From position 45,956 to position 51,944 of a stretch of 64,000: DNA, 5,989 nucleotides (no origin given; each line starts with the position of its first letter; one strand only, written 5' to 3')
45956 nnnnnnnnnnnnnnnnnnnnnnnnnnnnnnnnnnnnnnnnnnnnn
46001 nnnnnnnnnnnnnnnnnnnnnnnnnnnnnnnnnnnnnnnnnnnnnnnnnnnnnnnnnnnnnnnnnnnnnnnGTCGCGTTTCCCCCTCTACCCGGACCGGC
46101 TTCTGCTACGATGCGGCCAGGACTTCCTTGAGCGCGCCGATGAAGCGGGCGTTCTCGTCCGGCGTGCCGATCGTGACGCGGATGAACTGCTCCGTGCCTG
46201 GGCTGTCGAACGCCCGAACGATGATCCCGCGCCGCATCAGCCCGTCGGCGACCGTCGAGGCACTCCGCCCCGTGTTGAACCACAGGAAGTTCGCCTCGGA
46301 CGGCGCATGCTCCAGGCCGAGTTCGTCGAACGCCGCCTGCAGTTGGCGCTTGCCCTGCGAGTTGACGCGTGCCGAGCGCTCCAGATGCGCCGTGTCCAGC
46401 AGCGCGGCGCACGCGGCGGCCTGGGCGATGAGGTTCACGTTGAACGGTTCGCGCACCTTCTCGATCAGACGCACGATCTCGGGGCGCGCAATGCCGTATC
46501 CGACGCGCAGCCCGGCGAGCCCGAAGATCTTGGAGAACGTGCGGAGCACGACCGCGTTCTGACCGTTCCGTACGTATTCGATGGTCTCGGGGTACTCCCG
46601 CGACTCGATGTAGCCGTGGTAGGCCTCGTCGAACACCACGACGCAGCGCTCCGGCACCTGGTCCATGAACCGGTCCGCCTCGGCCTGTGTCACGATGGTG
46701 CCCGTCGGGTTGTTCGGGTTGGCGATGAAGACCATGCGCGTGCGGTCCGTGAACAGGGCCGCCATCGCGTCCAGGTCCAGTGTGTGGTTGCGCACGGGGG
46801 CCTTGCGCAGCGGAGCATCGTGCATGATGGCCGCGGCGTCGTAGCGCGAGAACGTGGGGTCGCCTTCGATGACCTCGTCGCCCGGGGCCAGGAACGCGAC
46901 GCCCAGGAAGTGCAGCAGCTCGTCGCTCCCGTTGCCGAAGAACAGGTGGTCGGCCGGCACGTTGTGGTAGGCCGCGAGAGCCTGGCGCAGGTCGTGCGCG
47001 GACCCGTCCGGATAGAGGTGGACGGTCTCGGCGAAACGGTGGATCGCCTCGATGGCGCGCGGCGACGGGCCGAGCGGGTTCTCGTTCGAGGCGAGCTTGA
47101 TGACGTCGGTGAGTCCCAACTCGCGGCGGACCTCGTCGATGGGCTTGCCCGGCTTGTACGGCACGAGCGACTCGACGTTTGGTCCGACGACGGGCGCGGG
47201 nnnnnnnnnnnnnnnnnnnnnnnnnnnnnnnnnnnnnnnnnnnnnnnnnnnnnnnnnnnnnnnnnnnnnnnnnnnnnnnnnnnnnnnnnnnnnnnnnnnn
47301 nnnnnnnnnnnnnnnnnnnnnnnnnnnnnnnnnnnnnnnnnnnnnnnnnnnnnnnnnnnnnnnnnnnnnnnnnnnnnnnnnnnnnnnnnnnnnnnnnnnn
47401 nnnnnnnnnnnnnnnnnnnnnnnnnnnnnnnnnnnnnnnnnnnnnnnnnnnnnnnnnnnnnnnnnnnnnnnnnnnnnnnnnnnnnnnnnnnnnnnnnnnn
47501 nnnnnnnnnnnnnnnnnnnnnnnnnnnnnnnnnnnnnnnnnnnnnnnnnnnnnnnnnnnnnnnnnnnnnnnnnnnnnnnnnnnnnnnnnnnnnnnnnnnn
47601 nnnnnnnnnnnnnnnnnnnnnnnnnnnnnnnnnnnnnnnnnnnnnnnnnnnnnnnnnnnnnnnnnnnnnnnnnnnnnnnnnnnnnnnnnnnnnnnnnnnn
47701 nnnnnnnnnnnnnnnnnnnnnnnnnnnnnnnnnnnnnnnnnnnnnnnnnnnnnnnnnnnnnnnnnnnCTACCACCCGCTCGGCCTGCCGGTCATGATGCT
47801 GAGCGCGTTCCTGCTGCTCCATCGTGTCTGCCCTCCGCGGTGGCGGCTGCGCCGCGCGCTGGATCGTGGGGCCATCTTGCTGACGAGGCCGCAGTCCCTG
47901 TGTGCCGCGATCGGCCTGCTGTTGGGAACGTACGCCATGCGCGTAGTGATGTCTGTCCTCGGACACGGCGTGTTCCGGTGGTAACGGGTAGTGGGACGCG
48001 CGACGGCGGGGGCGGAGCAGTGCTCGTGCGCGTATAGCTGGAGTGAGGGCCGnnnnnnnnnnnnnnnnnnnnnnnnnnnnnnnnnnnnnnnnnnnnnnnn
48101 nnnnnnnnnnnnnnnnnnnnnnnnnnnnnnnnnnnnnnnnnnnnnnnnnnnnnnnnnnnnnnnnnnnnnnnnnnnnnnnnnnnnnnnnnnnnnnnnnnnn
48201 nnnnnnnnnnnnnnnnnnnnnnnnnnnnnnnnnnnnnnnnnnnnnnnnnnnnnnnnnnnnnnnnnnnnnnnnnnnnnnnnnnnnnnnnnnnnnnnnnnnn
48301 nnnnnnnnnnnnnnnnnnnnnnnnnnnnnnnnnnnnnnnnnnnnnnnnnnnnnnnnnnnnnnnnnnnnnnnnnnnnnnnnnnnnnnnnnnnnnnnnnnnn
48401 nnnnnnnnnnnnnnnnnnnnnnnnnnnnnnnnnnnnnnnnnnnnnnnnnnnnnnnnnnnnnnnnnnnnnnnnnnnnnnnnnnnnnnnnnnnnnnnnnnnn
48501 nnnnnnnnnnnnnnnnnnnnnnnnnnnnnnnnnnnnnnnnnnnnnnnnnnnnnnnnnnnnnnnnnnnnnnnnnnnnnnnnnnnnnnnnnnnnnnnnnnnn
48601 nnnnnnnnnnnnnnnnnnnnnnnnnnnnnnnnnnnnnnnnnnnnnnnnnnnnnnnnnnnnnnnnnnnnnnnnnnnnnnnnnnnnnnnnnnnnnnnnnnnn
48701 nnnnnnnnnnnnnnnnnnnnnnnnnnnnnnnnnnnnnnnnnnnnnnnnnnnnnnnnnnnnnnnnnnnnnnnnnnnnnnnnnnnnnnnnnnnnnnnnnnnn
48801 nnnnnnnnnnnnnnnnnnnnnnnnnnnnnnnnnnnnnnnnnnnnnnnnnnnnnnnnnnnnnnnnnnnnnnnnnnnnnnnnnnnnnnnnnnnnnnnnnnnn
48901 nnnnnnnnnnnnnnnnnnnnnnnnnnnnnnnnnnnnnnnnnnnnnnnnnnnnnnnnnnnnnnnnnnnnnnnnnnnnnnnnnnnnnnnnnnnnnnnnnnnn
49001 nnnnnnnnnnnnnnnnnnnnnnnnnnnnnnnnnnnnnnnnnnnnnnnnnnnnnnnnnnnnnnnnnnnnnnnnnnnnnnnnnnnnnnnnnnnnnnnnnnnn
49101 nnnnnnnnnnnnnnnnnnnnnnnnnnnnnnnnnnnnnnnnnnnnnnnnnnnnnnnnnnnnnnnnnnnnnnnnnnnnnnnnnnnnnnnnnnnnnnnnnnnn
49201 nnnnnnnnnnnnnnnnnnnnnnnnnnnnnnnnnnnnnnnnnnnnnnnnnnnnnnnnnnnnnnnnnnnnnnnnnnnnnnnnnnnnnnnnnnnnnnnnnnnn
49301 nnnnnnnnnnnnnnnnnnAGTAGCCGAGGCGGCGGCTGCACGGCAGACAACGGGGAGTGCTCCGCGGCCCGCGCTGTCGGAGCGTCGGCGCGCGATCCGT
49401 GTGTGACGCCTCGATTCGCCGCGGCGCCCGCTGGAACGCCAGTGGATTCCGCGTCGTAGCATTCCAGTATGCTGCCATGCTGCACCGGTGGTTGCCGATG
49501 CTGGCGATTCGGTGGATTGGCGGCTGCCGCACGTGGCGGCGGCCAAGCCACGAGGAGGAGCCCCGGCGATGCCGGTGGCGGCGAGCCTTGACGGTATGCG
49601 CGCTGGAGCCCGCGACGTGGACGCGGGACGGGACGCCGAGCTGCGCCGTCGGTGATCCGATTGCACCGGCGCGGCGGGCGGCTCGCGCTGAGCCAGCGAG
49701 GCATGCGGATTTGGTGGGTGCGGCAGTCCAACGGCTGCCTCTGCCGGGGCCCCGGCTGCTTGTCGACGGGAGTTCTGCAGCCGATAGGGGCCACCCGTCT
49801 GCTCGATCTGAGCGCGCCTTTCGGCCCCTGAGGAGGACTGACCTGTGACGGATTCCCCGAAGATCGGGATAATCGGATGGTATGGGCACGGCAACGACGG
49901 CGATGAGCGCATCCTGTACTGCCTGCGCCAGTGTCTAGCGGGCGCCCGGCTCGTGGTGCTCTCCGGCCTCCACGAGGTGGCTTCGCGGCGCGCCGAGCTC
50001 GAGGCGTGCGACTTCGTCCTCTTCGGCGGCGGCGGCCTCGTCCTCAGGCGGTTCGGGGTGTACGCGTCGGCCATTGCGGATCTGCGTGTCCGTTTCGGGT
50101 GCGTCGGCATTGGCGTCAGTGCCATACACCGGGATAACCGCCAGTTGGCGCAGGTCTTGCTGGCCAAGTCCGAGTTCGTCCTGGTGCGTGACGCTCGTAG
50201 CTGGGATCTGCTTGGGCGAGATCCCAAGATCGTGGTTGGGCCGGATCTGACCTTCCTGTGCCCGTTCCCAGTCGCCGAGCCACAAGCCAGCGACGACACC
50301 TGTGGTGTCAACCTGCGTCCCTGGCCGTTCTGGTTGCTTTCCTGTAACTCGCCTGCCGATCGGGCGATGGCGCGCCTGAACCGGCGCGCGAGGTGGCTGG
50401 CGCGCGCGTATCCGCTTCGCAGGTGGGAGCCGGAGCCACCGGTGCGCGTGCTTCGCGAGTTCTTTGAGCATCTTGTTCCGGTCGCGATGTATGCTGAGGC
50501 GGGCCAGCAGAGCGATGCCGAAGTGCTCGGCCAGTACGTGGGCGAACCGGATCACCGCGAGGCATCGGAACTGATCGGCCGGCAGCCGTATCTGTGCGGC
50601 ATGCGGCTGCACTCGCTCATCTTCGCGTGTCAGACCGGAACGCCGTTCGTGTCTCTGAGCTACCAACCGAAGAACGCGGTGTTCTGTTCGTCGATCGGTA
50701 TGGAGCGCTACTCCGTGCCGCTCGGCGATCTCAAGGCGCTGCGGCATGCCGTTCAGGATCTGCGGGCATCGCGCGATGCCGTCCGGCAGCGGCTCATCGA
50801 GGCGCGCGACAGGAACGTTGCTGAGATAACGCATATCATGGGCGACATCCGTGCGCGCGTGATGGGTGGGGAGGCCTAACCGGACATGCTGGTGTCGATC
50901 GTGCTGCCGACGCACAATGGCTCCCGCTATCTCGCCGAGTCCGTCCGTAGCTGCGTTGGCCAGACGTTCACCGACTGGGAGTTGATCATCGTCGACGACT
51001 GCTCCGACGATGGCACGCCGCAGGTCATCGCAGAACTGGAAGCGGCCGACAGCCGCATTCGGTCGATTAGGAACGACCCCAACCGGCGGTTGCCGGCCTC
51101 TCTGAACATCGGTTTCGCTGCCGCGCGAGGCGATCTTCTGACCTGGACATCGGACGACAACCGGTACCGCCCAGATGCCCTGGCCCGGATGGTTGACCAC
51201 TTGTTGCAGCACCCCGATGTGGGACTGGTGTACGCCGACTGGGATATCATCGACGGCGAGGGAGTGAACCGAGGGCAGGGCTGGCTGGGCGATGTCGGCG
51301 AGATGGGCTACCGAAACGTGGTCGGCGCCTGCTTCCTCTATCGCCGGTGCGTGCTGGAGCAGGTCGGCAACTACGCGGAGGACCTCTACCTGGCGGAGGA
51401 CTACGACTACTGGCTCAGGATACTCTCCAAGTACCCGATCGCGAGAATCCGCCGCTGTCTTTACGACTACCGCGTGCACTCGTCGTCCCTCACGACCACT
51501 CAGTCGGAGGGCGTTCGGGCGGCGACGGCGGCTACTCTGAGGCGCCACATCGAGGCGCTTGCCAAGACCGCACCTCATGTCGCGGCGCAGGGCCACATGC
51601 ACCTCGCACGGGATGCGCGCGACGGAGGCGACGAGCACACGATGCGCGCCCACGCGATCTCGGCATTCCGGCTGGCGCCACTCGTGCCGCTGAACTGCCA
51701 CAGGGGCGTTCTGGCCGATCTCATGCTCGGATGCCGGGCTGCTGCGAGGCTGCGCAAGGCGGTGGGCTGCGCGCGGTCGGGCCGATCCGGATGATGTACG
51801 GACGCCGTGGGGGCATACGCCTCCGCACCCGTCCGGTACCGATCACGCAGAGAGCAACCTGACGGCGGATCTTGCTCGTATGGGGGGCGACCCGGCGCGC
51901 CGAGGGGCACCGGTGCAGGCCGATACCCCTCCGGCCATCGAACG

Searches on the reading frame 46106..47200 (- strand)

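Call 105: search_protein_families(library=pfam, proteins=[window:46106-47200:-], max_evalue=0.00001)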
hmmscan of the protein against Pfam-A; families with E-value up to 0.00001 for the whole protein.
window:46106-47200:- (364 aa): 1 family
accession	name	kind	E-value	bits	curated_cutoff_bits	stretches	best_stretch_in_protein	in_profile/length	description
PF00155.27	Aminotran_1_2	-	2.9e-62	211.4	19.7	1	31-357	1-361/361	Aminotransferase class I and II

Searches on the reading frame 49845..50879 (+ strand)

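Call 105: search_protein_families(library=pfam, proteins=[window:49845-50879:+], max_evalue=0.00001)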
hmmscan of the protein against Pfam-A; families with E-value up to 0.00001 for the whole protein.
window:49845-50879:+ (344 aa): 1 family
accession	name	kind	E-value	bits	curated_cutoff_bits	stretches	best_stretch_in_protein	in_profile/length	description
PF04230.19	PS_pyruv_trans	-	2.1e-19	71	25.3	1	43-274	59-279/280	Polysaccharide pyruvyl transferase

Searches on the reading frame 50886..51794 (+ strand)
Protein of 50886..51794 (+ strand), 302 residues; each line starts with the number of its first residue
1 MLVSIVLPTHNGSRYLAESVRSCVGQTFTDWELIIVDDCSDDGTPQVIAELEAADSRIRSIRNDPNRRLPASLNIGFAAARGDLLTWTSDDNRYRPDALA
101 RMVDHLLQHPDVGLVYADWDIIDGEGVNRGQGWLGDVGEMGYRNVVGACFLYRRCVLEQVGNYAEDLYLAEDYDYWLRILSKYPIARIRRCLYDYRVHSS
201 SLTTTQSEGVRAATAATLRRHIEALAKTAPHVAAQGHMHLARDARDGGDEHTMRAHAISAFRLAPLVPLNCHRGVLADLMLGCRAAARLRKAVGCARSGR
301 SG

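Call 105: search_protein_families(library=pfam, proteins=[window:50886-51794:+], max_evalue=0.00001)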
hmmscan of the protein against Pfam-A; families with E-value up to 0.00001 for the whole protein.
window:50886-51794:+ (302 aa): 4 families
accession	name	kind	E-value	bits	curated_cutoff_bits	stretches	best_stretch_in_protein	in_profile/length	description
PF00535.33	Glycos_transf_2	-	2.1e-30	106.3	23.3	1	4-130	1-126/168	Glycosyl transferase family 2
PF10111.15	Glyco_tranf_2_2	-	4e-12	46.6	27.3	1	5-123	4-128/276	Glycosyltransferase like family 2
PF13641.12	Glyco_tranf_2_3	-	1.7e-10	41.8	27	1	3-115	3-119/230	Glycosyltransferase like family 2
PF13506.12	Glyco_transf_21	-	1.7e-07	31.4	21.7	1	73-173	22-131/174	Glycosyl transferase family 21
